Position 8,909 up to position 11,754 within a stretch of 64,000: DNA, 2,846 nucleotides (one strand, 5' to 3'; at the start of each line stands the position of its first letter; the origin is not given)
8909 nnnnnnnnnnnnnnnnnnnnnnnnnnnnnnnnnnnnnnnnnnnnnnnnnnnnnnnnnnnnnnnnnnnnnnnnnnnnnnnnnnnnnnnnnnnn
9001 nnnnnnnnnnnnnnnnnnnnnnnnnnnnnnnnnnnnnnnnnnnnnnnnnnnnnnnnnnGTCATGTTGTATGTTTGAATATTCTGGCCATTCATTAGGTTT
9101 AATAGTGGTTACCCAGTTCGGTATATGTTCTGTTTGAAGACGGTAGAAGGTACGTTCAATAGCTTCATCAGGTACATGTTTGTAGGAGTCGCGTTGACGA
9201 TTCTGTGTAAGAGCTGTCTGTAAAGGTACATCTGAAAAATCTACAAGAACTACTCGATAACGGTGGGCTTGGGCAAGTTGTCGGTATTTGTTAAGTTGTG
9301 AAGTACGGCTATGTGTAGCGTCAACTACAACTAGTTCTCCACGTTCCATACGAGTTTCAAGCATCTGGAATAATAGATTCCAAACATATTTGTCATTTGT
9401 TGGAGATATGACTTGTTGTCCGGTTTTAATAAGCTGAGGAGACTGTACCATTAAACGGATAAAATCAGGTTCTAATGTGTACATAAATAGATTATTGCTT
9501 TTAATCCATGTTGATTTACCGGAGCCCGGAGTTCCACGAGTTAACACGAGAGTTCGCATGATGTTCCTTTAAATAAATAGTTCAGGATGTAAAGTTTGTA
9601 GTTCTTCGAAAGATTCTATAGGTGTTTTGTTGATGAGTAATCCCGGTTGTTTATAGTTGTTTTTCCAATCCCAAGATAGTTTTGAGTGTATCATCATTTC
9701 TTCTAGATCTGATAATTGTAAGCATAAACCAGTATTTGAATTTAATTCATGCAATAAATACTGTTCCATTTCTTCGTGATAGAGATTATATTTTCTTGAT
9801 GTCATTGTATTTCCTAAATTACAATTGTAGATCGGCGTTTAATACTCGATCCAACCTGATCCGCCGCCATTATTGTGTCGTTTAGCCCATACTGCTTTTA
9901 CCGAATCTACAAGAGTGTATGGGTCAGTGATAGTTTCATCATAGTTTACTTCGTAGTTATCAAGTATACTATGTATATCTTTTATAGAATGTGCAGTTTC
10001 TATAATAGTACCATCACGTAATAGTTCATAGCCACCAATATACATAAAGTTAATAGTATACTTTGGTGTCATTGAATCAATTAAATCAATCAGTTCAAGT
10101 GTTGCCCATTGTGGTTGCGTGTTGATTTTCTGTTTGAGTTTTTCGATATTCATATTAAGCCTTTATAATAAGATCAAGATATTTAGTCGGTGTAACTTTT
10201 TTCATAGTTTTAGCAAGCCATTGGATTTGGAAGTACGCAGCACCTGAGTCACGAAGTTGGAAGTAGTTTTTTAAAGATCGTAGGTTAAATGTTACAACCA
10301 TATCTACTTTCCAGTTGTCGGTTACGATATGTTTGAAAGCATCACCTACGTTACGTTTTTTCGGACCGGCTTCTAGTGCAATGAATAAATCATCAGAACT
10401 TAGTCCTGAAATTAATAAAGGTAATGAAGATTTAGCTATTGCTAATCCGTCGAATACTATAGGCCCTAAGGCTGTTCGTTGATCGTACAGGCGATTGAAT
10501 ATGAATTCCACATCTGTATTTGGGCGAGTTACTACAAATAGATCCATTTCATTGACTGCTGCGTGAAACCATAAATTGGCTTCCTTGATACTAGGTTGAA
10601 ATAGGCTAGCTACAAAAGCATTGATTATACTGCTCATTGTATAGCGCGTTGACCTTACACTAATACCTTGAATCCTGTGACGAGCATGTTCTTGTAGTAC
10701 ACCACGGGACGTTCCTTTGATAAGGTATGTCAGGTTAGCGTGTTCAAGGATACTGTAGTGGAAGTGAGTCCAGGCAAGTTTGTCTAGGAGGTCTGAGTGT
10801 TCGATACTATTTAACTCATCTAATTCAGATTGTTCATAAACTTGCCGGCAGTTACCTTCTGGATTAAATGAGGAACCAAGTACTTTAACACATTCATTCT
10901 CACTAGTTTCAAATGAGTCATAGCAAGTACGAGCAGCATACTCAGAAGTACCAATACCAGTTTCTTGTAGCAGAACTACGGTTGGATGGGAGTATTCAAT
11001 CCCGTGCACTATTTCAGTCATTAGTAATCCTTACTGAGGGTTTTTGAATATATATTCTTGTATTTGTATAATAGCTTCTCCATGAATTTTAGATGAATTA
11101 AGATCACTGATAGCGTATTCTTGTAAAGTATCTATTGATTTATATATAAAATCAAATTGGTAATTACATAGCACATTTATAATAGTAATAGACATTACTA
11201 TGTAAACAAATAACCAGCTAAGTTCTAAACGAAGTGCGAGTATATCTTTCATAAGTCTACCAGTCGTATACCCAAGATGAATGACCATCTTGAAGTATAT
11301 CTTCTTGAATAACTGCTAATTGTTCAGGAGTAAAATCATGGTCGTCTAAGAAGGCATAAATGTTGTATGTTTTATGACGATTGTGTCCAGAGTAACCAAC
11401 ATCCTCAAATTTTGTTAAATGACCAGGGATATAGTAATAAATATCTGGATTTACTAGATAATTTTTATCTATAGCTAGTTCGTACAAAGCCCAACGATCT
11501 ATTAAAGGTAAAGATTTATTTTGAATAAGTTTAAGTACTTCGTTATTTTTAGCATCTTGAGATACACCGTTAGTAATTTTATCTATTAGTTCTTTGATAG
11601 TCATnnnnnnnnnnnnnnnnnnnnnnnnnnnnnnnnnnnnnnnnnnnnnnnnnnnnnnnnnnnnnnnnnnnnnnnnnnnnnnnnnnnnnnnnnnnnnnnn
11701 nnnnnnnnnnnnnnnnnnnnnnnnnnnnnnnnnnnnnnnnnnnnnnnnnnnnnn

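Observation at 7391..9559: Trifunctional kinase-phosphatase-ligase (Pnkp-like) RNA repair enzyme in one 722-aa polypeptide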

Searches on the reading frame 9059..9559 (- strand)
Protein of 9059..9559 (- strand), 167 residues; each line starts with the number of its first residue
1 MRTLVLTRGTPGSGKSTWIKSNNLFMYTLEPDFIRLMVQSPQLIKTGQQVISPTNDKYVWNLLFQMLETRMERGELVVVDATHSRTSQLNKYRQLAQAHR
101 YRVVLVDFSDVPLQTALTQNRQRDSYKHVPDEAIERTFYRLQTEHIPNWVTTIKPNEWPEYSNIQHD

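Call 22: search_solved_structures(query=window:9059-9559:-, max_evalue=1, show_alignments=4)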
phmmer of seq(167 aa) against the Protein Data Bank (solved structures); distinct sequences matched with E-value up to 1: 9.
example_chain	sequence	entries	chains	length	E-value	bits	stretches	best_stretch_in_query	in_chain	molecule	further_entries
4xrp_A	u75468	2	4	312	0.00013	25.3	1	4-142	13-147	Pnkp1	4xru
4gp6_A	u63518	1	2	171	0.00015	25.1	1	3-131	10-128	Metallophosphoesterase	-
4gp7_A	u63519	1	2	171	0.00036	23.8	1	3-129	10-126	Metallophosphoesterase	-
4jst_A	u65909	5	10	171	0.00038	23.8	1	3-125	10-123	Metallophosphoesterase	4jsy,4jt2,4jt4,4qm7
4mde_A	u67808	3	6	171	0.00085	22.6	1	3-129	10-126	Metallophosphoesterase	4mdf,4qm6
1ly1_A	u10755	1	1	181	0.0031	20.8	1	1-146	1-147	polynucleotide kinase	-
1ltq_A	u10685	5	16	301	0.0096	19.2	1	1-146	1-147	POLYNUCLEOTIDE KINASE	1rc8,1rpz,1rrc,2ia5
3adb_A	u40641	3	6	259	0.014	18.7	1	4-140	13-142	L-seryl-tRNA(Sec) kinase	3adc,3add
3a4l_A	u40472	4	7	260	0.015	18.5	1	4-140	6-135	L-seryl-tRNA(Sec) kinase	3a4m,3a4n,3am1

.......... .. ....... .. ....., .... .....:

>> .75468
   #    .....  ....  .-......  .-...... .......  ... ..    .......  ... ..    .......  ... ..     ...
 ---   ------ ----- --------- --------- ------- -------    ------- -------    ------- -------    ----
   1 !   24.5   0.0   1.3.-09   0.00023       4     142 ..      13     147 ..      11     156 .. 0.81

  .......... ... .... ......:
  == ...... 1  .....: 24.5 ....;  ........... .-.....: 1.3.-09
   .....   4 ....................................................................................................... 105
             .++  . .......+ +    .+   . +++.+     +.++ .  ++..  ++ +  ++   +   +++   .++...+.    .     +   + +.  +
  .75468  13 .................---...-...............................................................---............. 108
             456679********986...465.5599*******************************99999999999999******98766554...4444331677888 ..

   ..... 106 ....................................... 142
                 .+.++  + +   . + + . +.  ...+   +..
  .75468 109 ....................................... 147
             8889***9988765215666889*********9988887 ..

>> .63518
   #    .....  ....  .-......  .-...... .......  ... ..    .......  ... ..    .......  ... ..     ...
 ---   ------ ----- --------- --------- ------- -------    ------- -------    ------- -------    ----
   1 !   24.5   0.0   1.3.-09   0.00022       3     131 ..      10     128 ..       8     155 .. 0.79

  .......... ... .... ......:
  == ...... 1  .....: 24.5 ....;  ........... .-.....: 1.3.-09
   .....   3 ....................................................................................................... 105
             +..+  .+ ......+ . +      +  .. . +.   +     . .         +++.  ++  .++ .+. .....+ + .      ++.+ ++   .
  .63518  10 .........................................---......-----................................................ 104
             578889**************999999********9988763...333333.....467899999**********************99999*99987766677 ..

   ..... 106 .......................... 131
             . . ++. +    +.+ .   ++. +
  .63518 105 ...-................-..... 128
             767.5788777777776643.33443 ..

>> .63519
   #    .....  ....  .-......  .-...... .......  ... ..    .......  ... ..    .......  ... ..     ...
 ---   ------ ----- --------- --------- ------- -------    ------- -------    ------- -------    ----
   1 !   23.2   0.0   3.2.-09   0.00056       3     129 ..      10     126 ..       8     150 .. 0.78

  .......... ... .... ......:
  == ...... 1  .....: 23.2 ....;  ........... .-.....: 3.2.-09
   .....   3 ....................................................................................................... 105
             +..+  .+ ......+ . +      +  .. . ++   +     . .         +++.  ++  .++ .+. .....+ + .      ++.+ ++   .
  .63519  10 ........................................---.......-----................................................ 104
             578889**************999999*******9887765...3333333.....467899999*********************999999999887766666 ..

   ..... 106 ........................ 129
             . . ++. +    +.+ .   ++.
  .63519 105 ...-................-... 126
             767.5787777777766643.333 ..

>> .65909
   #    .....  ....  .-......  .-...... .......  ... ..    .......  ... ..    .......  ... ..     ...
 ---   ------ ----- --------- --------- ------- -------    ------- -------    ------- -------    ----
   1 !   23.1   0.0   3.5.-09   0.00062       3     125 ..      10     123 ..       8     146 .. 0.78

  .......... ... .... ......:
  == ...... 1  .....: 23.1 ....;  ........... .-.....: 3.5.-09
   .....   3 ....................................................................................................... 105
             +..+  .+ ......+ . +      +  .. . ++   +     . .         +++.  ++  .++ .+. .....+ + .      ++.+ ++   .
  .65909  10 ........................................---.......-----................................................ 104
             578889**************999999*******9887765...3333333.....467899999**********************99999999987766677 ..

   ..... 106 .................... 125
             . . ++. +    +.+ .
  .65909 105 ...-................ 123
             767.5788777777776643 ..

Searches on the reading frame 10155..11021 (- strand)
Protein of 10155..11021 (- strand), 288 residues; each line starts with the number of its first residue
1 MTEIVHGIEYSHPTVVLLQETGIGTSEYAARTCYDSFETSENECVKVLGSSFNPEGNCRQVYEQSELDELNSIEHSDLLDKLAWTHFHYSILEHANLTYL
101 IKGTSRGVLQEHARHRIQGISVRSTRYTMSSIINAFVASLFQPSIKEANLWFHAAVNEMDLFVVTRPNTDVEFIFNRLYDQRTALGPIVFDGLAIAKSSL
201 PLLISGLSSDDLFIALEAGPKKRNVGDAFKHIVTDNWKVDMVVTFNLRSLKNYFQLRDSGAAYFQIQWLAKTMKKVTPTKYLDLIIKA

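Call 30: search_protein_families(library=phrogs, proteins=[window:10155-11021:-], max_evalue=0.001)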
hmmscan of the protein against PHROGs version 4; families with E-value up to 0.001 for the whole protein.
window:10155-11021:- (288 aa): 2 families
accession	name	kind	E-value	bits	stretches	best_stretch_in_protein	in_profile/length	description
phrog_85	-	DNA, RNA and nucleotide metabolism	8.9e-21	75.1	2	15-142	373-478/866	thymidylate synthase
phrog_22708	-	DNA, RNA and nucleotide metabolism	3.1e-06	27.8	1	76-142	72-138/242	thymidylate synthase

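Call 38: search_protein_families(library=pfam, proteins=[window:10155-11021:-], max_evalue=0.01)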
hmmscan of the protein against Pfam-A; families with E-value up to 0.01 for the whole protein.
window:10155-11021:- (288 aa): 1 family
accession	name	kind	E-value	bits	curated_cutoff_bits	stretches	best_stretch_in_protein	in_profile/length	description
PF02511.20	Thy1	-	5.8e-27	95.2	24.8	1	25-275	12-183/191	Thymidylate synthase complementing protein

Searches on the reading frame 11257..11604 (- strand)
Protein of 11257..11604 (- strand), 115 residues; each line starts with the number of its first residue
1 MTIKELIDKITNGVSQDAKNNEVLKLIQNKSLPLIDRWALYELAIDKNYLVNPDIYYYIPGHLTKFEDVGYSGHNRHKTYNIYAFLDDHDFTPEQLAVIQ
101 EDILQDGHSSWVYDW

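Call 30: search_protein_families(library=phrogs, proteins=[window:11257-11604:-], max_evalue=0.001)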
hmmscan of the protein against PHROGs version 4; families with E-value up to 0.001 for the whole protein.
window:11257-11604:- (115 aa): 0 families

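Call 38: search_protein_families(library=pfam, proteins=[window:11257-11604:-], max_evalue=0.01)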
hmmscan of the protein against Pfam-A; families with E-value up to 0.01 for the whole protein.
window:11257-11604:- (115 aa): 1 family
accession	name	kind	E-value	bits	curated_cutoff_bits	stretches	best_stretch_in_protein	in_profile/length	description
PF22885.1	DUF7020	-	2.4e-07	31.5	25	1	17-112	8-128/131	Domain of unknown function (DUF7020)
